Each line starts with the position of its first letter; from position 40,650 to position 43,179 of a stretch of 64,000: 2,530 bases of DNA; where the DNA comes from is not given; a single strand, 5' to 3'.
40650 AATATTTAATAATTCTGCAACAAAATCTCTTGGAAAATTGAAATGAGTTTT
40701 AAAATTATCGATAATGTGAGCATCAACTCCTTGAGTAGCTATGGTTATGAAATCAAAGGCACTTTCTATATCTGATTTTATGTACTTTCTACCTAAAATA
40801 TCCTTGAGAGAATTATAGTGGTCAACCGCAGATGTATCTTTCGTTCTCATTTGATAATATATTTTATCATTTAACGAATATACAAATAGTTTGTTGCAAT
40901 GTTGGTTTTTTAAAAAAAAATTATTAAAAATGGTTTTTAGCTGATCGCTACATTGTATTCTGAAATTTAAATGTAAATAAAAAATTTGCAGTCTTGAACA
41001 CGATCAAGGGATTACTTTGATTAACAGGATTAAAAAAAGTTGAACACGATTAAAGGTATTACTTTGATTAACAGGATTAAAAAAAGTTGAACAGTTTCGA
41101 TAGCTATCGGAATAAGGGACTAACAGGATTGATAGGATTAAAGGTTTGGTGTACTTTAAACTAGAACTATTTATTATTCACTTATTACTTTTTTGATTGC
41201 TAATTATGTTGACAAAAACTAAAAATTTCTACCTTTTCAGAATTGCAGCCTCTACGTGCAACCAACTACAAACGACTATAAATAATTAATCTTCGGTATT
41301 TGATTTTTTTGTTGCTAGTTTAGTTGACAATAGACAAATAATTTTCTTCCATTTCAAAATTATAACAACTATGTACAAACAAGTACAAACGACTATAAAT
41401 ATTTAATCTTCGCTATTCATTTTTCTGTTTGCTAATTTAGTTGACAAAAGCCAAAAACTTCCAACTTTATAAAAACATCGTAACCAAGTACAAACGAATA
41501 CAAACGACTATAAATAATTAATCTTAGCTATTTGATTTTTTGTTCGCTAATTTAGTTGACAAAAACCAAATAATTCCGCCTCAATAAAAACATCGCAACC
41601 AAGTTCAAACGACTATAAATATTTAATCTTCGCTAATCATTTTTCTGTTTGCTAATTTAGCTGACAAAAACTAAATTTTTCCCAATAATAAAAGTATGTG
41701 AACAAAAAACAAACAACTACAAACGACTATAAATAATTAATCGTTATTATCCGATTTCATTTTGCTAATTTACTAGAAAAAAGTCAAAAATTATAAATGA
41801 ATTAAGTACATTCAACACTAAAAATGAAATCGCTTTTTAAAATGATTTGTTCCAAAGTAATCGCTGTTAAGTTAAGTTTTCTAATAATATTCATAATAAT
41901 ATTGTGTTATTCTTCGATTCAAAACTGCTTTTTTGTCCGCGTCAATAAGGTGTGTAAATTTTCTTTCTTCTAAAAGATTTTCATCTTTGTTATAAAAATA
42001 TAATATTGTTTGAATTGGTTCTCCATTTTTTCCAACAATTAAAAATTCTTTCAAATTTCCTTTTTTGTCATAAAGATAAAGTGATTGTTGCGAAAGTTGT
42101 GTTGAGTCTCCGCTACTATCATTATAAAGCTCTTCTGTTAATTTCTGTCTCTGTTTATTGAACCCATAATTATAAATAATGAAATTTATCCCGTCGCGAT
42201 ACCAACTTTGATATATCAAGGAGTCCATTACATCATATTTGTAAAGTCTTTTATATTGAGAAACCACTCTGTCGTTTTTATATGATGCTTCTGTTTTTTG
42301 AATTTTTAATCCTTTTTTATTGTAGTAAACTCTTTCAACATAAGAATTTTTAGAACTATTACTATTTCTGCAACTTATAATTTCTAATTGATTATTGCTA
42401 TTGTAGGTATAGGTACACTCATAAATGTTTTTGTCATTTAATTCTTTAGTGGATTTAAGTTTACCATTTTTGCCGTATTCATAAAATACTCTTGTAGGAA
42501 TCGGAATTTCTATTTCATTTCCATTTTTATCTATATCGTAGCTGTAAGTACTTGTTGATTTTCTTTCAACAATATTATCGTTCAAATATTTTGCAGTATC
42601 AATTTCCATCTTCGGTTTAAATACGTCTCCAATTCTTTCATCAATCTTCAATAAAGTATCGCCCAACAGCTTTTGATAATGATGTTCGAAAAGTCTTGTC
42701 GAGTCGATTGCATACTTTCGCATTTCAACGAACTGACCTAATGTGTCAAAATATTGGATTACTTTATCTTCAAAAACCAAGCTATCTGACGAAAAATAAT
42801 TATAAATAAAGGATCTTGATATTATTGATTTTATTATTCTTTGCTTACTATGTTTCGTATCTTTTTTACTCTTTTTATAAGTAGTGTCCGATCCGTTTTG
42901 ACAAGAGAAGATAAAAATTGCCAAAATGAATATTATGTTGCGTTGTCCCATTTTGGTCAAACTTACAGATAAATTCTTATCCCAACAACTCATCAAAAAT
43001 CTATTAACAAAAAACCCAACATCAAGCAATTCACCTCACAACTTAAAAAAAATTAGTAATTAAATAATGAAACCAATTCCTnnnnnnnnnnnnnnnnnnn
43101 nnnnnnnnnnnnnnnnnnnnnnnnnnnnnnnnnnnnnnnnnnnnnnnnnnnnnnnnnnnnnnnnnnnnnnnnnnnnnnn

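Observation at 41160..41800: Array of ~5.5 tandem 105-117-bp repeats in a 1-kb non-coding gap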

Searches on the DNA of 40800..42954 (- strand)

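Call 5: search_rna_families(source=window, start=40800, end=41950, threshold=evalue, max_evalue=10)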
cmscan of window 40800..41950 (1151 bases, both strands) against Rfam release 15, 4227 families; matches with E-value up to 10: 1.
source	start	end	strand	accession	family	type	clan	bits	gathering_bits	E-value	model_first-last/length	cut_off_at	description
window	41011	41108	+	RF02625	WsnRNA46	Gene; sRNA;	-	21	65.3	0.3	1-151/151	no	Wolbachia sRNA 46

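Call 55: search_rna_families(sources=[L005, L010, L011, L014, L015, L017, L018, L021, L023], threshold=gathering)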
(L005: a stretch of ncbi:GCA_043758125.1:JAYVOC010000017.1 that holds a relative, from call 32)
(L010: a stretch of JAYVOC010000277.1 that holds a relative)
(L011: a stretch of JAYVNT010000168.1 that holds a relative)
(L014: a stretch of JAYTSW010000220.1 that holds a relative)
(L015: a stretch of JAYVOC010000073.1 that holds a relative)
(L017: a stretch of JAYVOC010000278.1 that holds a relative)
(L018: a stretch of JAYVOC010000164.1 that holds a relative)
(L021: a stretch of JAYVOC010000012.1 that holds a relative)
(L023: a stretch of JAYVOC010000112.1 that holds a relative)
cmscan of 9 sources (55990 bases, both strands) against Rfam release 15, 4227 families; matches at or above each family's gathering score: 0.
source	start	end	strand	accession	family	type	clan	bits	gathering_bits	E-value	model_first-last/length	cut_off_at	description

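Call 75: search_dna_similar(query=window:41148-41828:+, collection=plasmids, mode=distant, max_rows=10)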
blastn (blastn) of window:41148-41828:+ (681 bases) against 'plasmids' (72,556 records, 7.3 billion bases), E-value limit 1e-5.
No match.

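Call 76: search_dna_similar(query=window:41148-41828:+, collection=phages, mode=distant, max_rows=10)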
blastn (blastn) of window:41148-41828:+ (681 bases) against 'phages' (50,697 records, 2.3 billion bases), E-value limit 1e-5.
No match.
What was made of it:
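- On Plasmid or phage iterons, or partition repeats: There is no match in 72,556 plasmids or 50,697 phages (calls 75, 76).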

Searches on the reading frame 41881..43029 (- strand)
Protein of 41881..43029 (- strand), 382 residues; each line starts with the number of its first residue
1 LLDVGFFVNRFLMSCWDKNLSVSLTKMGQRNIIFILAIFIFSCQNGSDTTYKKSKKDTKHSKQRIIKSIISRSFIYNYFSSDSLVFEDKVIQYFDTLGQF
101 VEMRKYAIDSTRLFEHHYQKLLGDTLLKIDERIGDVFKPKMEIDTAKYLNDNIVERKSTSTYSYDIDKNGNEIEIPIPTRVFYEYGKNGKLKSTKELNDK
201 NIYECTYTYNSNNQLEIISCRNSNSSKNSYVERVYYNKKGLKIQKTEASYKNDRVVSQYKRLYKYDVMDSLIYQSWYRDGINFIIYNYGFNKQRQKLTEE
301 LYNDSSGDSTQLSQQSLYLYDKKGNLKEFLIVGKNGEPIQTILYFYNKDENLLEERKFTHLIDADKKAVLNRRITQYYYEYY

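Call 15: search_protein_families(library=pfam, proteins=[window:41881-43029:-], max_evalue=0.01)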
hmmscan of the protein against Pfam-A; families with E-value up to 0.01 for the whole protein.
window:41881-43029:- (382 aa): 0 families

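Call 30: find_homologous_proteins(query=window:41881-42954:-, max_evalue=0.00001)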
Query window:41881-42954:- (357 aa): 5 proteins with E <= 0.00001 among 2274 candidates.
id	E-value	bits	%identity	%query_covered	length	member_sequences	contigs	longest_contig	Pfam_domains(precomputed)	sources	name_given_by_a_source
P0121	8.3e-230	780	100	100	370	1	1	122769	-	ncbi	-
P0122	5.4e-153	527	69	98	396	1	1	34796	-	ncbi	-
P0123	4.7e-106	373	51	98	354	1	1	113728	-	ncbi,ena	-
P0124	1.4e-91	326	45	98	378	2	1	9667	-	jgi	jgi:hypothetical protein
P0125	2.6e-7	48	39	20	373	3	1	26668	PF05593.20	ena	-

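Call 31: find_encoding_contigs(protein=P0121, flank=6000, max_places=6)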
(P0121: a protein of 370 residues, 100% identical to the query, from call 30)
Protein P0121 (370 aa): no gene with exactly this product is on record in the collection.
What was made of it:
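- Tried and rejected: The contig carrying the 100%-identical lipoprotein (P0121, 122.8 kb) could not be retrieved (call 31).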

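Call 32: find_encoding_contigs(protein=P0122, flank=6000, max_places=6)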
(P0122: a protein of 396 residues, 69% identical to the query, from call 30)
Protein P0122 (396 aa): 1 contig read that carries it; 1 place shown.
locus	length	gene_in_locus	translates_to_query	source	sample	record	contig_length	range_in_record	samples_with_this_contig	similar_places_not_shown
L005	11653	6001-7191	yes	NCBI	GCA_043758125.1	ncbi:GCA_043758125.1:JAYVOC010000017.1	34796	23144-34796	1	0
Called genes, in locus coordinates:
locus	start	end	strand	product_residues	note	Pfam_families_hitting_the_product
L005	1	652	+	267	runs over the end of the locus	-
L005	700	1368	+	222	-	-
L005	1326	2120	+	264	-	PF07730:HisKA_3, PF02518:HATPase_c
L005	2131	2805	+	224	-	PF00072:Response_reg, PF00196:GerE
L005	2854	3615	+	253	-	PF06736:TMEM175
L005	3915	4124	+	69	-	PF13366:PDDEXK_3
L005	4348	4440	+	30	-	-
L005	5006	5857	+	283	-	-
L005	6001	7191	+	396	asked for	-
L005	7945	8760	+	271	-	PF20613:HipA_2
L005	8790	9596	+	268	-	PF11236:DUF3037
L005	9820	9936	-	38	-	-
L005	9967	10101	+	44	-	-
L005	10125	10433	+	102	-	PF01909:NTP_transf_2, PF18765:Polbeta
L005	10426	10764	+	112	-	PF01934:HepT-like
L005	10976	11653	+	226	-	PF05598:DUF772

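Call 33: find_encoding_contigs(protein=P0123, flank=6000, max_places=6)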
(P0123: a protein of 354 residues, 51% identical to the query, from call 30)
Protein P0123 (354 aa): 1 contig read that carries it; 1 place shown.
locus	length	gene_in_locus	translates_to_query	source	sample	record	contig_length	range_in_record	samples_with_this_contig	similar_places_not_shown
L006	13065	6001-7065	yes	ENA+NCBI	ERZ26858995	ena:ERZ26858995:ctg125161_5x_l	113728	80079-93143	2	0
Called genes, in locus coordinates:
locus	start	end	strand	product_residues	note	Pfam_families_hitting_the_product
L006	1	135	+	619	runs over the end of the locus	-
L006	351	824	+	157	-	PF13519:VWA_2 (weak)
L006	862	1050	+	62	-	-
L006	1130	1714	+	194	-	-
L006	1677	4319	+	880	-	PF25171:Beta-prop_WDR36-Utp21_1st (faint), PF25174:Beta-prop_THOC3 (faint), PF25175:Beta-prop_WDR5 (faint), PF15780:ASH, PF22544:HYDIN_VesB_CFA65-like_Ig (weak), PF13620:CarboxypepD_reg (weak), PF13715:CarbopepD_reg_2 (weak), PF00691:OmpA, +1 more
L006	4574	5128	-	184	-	-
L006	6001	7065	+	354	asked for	-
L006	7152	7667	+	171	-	-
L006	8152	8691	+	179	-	PF00027:cNMP_binding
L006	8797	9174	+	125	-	PF07681:DoxX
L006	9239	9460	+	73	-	PF06902:Fer4_19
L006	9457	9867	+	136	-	PF02566:OsmC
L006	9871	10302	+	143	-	-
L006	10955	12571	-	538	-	PF13385:Laminin_G_3, PF18962:Por_Secre_tail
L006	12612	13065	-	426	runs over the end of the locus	PF18962:Por_Secre_tail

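Call 34: find_encoding_contigs(protein=P0124, flank=6000, max_places=6)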
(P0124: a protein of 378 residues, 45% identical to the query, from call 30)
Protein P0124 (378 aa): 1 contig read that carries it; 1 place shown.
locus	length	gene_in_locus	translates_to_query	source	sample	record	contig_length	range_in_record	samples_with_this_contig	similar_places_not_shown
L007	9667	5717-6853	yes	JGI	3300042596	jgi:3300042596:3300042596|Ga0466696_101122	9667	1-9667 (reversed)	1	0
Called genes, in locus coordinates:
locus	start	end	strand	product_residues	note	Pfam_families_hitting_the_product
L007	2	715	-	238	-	?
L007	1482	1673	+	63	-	-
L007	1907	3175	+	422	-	-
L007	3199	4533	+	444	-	PF07719:TPR_2 (faint), PF13428:TPR_14 (faint), PF00515:TPR_1 (faint)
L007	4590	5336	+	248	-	PF06835:LptC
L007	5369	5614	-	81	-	-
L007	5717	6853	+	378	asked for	-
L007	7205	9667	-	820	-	?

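Call 50: list_cluster_members(proteins=[P0121, P0122])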
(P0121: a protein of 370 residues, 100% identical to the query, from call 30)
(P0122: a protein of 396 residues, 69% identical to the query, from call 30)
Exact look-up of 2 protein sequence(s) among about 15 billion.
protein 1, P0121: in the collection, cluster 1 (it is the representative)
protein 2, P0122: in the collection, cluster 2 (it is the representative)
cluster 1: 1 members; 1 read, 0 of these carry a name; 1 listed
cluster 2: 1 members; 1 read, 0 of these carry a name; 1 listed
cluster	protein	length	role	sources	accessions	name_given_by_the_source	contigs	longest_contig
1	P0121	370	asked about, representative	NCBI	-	-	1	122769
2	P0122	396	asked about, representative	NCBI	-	-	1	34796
